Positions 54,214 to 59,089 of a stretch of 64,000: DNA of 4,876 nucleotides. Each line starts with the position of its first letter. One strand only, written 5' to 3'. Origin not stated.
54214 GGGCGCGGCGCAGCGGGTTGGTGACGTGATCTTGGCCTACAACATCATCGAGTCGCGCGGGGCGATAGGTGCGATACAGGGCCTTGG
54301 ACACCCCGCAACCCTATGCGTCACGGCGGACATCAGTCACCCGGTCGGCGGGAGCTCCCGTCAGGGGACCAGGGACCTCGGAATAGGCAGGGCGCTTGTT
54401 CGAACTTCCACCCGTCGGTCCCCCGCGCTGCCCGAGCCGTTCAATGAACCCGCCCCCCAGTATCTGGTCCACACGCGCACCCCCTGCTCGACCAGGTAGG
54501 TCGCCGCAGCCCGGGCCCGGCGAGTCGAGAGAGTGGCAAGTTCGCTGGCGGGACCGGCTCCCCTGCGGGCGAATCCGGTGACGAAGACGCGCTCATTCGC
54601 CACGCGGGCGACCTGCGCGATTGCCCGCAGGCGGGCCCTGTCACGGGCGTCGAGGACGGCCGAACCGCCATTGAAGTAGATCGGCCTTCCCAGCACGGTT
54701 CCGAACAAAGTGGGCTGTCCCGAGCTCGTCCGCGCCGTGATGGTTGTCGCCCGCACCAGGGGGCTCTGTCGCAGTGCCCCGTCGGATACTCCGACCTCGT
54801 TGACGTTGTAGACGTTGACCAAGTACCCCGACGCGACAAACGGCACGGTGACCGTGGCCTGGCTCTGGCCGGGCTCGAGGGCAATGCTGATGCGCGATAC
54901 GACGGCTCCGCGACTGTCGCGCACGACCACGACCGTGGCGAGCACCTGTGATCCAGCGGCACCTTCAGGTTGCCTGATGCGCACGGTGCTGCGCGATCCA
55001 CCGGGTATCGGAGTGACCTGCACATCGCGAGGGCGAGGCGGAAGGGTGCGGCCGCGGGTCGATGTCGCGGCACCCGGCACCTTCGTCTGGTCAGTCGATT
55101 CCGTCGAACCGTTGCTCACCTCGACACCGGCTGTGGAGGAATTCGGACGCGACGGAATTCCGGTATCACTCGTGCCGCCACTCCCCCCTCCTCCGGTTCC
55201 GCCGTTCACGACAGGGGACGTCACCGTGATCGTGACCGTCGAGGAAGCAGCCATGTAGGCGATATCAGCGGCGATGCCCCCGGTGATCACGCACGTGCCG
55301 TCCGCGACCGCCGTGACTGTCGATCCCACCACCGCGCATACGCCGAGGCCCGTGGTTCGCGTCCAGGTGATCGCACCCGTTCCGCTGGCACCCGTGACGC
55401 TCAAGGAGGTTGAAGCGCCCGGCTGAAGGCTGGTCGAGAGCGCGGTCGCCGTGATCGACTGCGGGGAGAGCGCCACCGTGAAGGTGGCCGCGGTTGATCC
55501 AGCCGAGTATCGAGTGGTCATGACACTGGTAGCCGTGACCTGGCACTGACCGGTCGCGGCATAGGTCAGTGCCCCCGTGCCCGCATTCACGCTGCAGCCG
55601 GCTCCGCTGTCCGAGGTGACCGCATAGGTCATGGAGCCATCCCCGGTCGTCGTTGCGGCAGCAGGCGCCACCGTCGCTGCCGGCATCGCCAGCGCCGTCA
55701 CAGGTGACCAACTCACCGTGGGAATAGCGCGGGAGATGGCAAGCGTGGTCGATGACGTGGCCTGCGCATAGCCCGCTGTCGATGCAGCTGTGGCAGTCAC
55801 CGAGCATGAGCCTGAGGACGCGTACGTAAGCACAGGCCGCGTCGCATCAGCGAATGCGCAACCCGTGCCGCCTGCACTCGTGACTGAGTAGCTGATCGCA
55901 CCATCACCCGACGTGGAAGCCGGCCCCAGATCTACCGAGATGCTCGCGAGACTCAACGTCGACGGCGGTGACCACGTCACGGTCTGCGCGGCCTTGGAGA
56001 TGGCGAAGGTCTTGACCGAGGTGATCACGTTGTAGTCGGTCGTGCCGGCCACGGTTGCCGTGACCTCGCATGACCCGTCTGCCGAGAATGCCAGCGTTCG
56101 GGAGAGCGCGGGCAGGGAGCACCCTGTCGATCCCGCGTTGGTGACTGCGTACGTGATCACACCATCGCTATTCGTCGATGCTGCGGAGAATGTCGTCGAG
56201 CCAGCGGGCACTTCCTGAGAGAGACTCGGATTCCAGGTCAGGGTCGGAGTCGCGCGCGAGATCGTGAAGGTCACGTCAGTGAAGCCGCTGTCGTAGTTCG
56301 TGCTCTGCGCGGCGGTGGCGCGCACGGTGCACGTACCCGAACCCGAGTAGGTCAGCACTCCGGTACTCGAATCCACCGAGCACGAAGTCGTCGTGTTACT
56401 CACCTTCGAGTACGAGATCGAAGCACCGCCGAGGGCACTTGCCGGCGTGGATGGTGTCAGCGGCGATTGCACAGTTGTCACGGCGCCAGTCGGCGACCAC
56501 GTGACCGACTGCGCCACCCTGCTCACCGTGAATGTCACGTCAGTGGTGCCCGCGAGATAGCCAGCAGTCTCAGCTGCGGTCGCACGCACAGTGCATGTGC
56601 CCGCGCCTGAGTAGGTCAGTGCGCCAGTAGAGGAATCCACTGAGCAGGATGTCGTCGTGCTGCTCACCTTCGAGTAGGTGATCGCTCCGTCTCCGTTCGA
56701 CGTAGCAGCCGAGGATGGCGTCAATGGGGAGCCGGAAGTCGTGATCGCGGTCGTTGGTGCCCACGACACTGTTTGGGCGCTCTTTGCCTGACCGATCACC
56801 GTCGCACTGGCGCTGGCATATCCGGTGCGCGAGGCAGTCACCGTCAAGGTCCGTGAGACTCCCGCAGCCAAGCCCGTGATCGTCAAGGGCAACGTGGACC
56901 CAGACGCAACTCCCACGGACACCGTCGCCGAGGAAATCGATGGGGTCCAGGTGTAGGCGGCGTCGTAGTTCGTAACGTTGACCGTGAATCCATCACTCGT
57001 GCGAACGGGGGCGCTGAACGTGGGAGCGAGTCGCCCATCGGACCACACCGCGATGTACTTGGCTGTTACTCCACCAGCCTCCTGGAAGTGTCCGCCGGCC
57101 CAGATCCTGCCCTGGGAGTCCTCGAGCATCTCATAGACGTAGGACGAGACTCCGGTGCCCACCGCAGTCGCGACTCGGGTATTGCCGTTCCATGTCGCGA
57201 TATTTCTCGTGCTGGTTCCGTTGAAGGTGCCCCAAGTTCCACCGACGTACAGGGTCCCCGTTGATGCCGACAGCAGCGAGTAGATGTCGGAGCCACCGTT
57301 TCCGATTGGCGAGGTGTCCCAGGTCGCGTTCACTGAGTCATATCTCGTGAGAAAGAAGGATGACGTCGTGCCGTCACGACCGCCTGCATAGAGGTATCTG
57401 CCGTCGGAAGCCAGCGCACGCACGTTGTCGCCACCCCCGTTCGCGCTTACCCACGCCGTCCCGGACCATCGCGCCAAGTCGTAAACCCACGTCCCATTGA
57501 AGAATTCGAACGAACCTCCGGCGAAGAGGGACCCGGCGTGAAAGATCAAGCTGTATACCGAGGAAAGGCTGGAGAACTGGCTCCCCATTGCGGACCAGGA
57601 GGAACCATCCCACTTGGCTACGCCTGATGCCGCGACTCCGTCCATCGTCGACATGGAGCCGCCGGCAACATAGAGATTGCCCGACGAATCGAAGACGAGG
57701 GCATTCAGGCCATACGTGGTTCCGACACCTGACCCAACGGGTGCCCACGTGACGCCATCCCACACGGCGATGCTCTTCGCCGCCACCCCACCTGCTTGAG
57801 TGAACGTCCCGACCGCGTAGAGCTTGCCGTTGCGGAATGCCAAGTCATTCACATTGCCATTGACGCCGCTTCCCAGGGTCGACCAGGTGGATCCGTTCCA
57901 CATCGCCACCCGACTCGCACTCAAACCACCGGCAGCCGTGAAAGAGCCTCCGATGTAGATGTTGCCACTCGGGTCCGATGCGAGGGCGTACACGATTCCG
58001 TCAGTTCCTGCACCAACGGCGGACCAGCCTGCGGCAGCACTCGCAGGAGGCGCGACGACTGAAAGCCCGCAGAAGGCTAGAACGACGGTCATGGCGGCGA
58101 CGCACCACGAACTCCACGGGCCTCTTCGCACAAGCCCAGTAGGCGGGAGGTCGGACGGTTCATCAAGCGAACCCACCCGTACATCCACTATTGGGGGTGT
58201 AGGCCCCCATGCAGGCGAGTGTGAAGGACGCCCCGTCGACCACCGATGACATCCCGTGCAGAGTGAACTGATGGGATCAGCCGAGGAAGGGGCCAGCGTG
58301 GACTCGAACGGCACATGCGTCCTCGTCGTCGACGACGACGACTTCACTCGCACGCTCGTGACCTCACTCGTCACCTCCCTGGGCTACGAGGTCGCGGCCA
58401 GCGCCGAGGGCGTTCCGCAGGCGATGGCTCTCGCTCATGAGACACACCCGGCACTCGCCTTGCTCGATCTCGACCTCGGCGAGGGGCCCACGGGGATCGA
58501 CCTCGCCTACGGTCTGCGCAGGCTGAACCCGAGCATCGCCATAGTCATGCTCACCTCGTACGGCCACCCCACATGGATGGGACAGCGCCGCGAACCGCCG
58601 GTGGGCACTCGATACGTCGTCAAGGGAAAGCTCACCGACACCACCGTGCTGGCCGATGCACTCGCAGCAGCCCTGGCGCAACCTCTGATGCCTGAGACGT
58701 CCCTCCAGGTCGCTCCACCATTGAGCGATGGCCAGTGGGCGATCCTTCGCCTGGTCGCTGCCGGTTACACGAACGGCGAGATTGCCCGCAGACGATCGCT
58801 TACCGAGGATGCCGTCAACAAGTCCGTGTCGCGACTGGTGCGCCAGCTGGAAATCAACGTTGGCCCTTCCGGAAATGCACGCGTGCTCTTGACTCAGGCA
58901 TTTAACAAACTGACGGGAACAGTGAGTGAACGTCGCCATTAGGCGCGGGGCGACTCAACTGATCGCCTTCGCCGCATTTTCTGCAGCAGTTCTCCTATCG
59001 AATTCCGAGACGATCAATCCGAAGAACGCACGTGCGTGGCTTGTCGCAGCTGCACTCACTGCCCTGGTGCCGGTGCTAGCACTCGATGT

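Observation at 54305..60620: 6.3-kb accessory segment (giant surface protein plus two-component system) inserted between ffs and dnaX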

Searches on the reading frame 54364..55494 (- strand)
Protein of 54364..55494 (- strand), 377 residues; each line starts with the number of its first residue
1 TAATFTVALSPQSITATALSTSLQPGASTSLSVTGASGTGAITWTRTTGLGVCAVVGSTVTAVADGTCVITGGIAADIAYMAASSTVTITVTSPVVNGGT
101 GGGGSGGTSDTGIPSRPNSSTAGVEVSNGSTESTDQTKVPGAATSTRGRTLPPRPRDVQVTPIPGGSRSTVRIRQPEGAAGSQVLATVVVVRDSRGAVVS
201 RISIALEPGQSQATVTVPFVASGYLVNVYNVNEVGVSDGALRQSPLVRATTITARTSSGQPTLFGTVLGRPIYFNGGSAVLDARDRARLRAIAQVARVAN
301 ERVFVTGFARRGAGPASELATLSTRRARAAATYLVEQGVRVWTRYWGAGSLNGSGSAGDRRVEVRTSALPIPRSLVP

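Call 72: predict_structure(alignment_id=A4)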
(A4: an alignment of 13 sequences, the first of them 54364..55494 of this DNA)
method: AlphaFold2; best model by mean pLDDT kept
length: 377 residues; sequences in the alignment: 13
mean_pLDDT: 63.5   pTM: 0.33
mean pLDDT of the five models: 63.5, 58.2, 56.6, 54.4, 48.2
residues with pLDDT >= 90: 18; 70-90: 167; 50-70: 88; < 50: 104
segments of 3 or more residues with pLDDT < 50: 1-8, 95-149, 239-264, 346-351, 370-377
pLDDT, mean of each block of 10 residues (from residue 1): 40 84 90 69 79 86 88 74 87 54 30 34 27 26 38 76 75 83 74 67 76 79 71 54 27 32 54 70 85 77 70 60 76 82 53 59 64 34
secondary structure, 60 per line:
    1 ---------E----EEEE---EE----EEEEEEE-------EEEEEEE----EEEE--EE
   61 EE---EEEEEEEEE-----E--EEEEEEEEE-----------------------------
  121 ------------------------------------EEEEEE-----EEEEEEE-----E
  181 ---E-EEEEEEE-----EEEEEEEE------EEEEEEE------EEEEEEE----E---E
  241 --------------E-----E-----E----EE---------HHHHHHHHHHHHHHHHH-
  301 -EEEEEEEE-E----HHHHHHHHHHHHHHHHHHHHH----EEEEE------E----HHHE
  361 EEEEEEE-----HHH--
elements in order: E15-18 E28-34 E42-48 E53-56 E59-62 E66-74 E83-91 E157-162 E168-174 E186-192 E198-205 E212-218 E225-231 H283-299 E302-309 H316-336 E341-345 E360-367

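Call 75: fold_search(model_id=the predicted structure, library=pdb)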
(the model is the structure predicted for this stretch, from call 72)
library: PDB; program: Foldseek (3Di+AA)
matches with E <= 10: 1382; with E <= 0.001: 97
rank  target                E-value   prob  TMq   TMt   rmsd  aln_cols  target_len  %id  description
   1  7quz_AAA              1.4e-06  1.00  0.18  0.35  16.7       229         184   17  Crystal structure of the SeMet octameric C-terminal Big_2-CBM56 domains from Paenibacillus illinoisensis (Bacillus c (released 2023-02-01)
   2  7r3t_B                1.7e-06  1.00  0.16  0.31  16.2       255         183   17  Crystal structure of the Dimeric C-terminal Big_2-CBM56 domains from Paenibacillus illinoisensis (Bacillus circulans I (released 2023-02-22)
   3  7quz_BBB              2.9e-06  1.00  0.18  0.34  18.2       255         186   16  Crystal structure of the SeMet octameric C-terminal Big_2-CBM56 domains from Paenibacillus illinoisensis (Bacillus c (released 2023-02-01)
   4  7quz_DDD              3.5e-06  1.00  0.19  0.36  17.2       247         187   15  Crystal structure of the SeMet octameric C-terminal Big_2-CBM56 domains from Paenibacillus illinoisensis (Bacillus c (released 2023-02-01)
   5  9uu2                  1.4e-05  1.00  0.25  0.77   2.6       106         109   25  Outer membrane protein OmpA-c-like domain (released 2025-10-01)
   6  2lbt_MODEL_1_A        1.6e-05  1.00  0.23  0.60  11.5       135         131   27  Solution structure of the C domain of RV0899(D236A) from mycobacterium tuberculosis (released 2012-01-04)
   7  2kgw_MODEL_1_A        2.4e-05  1.00  0.22  0.60   3.9       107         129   28  Solution Structure of the carboxy-terminal domain of OmpATb, a pore forming protein from Mycobacterium tubercu (released 2010-03-02)
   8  5wtp_C                4.5e-05  1.00  0.22  0.61   3.4       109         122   25  Crystal structure of the C-terminal domain of outer membrane protein A (OmpA) from Capnocytophaga gingivalis (released 2017-12-13)
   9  5wtl_A                4.8e-05  1.00  0.21  0.30   3.4       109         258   25  Crystal structure of the periplasmic portion of outer membrane protein A (OmpA) from Capnocytophaga gingivalis (released 2017-12-13)
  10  4g4w                  5.1e-05  1.00  0.23  0.71   3.0       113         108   25  Crystal structure of peptidoglycan-associated lipoprotein from Acinetobacter baumannii (released 2013-07-24)
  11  6jfw_A                5.4e-05  1.00  0.22  0.55   3.3       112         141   28  Crystal structure of PA0833 periplasmic domain from Pseudomonas aeruginosa reveals an unexpected enlarged peptidoglyca (released 2019-03-20)
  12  2xyc                  5.7e-05  1.00  0.18  0.23  20.4       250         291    9  CRYSTAL STRUCTURE OF NCAM2 IGIV-FN3I (released 2011-02-23)
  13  6iaa_A                5.7e-05  0.99  0.17  0.09  26.1       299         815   16  hRobo2 ectodomain (released 2019-03-13)
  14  4zhy_B                6.8e-05  1.00  0.24  0.72   2.7       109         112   23  Crystal structure of a bacterial signalling complex (released 2016-04-27)
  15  5wtp_A                7.6e-05  1.00  0.23  0.64   3.6       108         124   26  Crystal structure of the C-terminal domain of outer membrane protein A (OmpA) from Capnocytophaga gingivalis (released 2017-12-13)
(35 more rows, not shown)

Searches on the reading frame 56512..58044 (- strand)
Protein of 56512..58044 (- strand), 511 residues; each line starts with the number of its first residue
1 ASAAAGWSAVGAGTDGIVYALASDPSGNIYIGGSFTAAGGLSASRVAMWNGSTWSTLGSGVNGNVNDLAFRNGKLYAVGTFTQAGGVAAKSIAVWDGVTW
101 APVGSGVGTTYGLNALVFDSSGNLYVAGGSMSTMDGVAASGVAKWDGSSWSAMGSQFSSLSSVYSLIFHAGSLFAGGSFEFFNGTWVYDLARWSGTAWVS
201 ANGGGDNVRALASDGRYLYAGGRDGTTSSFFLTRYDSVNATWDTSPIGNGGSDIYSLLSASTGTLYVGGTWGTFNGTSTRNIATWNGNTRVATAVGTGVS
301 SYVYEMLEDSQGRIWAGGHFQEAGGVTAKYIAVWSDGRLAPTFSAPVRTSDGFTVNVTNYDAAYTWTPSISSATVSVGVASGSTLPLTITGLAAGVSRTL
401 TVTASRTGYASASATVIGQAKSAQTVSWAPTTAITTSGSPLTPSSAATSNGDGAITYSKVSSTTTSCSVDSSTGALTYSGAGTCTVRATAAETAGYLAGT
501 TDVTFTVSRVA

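Call 70: predict_structure(alignment_id=A3)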
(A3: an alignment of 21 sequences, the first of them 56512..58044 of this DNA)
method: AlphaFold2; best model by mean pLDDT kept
length: 511 residues; sequences in the alignment: 21
mean_pLDDT: 78.3   pTM: 0.69
mean pLDDT of the five models: 78.3, 76.3, 74.9, 74.9, 74.4
residues with pLDDT >= 90: 168; 70-90: 200; 50-70: 107; < 50: 36
segments of 3 or more residues with pLDDT < 50: 1-4, 338-340, 406-410, 420-439, 509-511
pLDDT, mean of each block of 10 residues (from residue 1): 64 94 94 96 94 90 96 96 90 95 74 91 89 78 91 70 89 88 74 88 79 93 80 87 66 88 90 80 84 86 94 93 89 71 56 63 61 70 68 68 54 57 34 41 53 76 82 74 81 70 67 32
secondary structure, 60 per line:
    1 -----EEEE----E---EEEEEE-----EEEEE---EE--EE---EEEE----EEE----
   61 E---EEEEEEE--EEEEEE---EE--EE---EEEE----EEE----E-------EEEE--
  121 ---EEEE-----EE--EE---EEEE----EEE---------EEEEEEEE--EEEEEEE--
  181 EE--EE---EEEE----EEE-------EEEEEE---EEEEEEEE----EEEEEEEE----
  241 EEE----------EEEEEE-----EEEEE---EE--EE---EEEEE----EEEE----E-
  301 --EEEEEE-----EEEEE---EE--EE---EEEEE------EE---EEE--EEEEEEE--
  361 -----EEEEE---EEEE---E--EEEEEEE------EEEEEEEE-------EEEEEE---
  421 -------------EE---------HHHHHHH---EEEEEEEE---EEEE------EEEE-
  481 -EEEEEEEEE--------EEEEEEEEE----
elements in order: E6-9 E18-23 E29-33 E46-49 E54-56 E65-71 E74-79 E92-95 E100-102 E115-118 E124-127 E142-145 E150-152 E162-169 E172-178 E190-193 E198-200 E208-213 E217-224 E229-236 E241-243 E254-259 E265-269 E282-286 E291-294 E303-308 E314-318 E331-335 E347-349 E352-358 E366-370 E374-377 E384-390 E397-404 E412-417 H445-451 E455-462 E466-469 E476-479 E482-490 E499-507

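Call 74: fold_search(model_id=the predicted structure, library=pdb)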
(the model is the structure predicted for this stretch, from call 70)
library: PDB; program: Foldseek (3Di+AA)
matches with E <= 10: 826; with E <= 0.001: 53
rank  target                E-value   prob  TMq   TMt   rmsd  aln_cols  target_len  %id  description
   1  4a2l_E                5.2e-10  1.00  0.44  0.32  13.6       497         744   11  Structure of the periplasmic domain of the heparin and heparan sulphate sensing hybrid two component system BT4663 in  (released 2012-05-02)
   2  7roo                  3.7e-08  1.00  0.43  0.36   6.1       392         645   18  Crystal structure of Friedel-Crafts alkylating enzyme CylK from Cylindospermum licheniforme with bromide (released 2022-03-23)
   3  7ron                  3.7e-08  1.00  0.43  0.36   6.1       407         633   16  Crystal structure of the Friedel-Crafts alkylating enzyme CylK from Cylindospermum licheniforme (released 2022-03-23)
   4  8pjs                  6.9e-08  1.00  0.32  0.54   6.9       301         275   19  Crystal structure of the computationally designed SAKe6CEref protein (released 2024-07-10)
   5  7on7_B                1.8e-07  1.00  0.32  0.55   6.5       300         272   19  Crystal structure of the computationally designed SAKe6BE-L2 protein (released 2022-12-14)
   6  7on7_A                8.9e-07  1.00  0.30  0.51   5.5       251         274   22  Crystal structure of the computationally designed SAKe6BE-L2 protein (released 2022-12-14)
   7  7xm2                  9.8e-07  1.00  0.34  0.55   7.4       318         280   18  Crystal structure of Keap1 Kelch domain (residues 322-609) in complex with NXPZ-2 (released 2022-07-06)
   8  8pju                  1.1e-06  1.00  0.32  0.56   6.4       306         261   17  Crystal structure of the computationally designed SAKe6DEtal protein (released 2024-07-10)
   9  1t2x                  1.1e-06  1.00  0.38  0.32  14.8       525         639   14  Glactose oxidase C383S mutant identified by directed evolution (released 2004-05-18)
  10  3odt_A                1.5e-06  1.00  0.43  0.71   6.0       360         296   13  Crystal structure of WD40 beta propeller domain of Doa1 (released 2010-12-01)
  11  3odt_B                1.9e-06  1.00  0.30  0.46   8.3       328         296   15  Crystal structure of WD40 beta propeller domain of Doa1 (released 2010-12-01)
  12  9e2g_2B               2.8e-06  1.00  0.39  0.33  13.6       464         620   11  Cryo-EM structure of 48 nm repeat of microtubule doublet from T. brucei flagellum (released 2025-03-12)
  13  9qfq_P                3.5e-06  1.00  0.26  0.22  17.6       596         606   12  Cryo-EM structure of the cofilactin barbed end bound by AIP1 (released 2025-10-08)
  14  3ow8_B                6.2e-06  1.00  0.41  0.68   4.4       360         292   11  Crystal Structure of the WD repeat-containing protein 61 (released 2010-09-29)
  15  7k58_C                6.2e-06  1.00  0.32  0.06  16.1       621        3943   10  Structure of outer-arm dyneins bound to microtubule with microtubule binding state 1(MTBS-1) (released 2021-09-29)
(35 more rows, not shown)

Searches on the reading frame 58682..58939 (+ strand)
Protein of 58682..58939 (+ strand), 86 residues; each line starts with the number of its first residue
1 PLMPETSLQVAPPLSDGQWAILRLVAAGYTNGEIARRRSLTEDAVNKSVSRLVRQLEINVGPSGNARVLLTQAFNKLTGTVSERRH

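Call 79: search_solved_structures(query=window:58682-58939:+, max_evalue=1, show_alignments=5)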
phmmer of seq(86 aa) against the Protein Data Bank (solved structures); distinct sequences matched with E-value up to 1: 20.
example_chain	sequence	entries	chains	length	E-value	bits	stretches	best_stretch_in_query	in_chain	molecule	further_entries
3tgn_A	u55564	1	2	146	0.0035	21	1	15-85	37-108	Adc operon repressor AdcR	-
7ve4_A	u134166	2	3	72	0.0036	21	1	13-59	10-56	DNA-binding response regulator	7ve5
2rnj_A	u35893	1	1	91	0.0063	20.2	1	13-59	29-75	Response regulator protein vraR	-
1zlj_A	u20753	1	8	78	0.0082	19.8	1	14-58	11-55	Dormancy Survival Regulator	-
1zlk_A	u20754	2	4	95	0.0097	19.6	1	13-58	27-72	Dormancy Survival Regulator | TWO COMPONENT TRANSCRIPTIONAL REGULATORY PROTEIN DEVR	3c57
8u3b_G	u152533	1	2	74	0.019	18.7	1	18-59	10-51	Nitrate/nitrite response regulator protein NarL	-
1je8_A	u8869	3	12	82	0.02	18.6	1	15-58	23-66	Nitrate/Nitrite Response Regulator Protein NARL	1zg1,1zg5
4ldz_A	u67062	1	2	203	0.021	18.6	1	7-59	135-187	Transcriptional regulatory protein DesR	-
4gvp_A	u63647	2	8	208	0.025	18.3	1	13-59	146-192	Response regulator protein vraR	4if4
7ve6_A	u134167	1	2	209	0.025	18.3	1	13-59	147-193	Response regulator protein VraR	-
3c3w_A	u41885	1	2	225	0.051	17.3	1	14-57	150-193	TWO COMPONENT TRANSCRIPTIONAL REGULATORY PROTEIN DEVR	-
1a04_A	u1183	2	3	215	0.096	16.5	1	16-58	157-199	NITRATE/NITRITE RESPONSE REGULATOR PROTEIN NARL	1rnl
8a5r_AAA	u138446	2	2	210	0.11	16.3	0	7-57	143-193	Light-activated DNA-binding protein EL222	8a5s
7vim_A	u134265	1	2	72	0.18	15.6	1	9-59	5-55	Protein EsrB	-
3p7n_A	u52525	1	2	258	0.19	15.5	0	7-57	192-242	Sensor histidine kinase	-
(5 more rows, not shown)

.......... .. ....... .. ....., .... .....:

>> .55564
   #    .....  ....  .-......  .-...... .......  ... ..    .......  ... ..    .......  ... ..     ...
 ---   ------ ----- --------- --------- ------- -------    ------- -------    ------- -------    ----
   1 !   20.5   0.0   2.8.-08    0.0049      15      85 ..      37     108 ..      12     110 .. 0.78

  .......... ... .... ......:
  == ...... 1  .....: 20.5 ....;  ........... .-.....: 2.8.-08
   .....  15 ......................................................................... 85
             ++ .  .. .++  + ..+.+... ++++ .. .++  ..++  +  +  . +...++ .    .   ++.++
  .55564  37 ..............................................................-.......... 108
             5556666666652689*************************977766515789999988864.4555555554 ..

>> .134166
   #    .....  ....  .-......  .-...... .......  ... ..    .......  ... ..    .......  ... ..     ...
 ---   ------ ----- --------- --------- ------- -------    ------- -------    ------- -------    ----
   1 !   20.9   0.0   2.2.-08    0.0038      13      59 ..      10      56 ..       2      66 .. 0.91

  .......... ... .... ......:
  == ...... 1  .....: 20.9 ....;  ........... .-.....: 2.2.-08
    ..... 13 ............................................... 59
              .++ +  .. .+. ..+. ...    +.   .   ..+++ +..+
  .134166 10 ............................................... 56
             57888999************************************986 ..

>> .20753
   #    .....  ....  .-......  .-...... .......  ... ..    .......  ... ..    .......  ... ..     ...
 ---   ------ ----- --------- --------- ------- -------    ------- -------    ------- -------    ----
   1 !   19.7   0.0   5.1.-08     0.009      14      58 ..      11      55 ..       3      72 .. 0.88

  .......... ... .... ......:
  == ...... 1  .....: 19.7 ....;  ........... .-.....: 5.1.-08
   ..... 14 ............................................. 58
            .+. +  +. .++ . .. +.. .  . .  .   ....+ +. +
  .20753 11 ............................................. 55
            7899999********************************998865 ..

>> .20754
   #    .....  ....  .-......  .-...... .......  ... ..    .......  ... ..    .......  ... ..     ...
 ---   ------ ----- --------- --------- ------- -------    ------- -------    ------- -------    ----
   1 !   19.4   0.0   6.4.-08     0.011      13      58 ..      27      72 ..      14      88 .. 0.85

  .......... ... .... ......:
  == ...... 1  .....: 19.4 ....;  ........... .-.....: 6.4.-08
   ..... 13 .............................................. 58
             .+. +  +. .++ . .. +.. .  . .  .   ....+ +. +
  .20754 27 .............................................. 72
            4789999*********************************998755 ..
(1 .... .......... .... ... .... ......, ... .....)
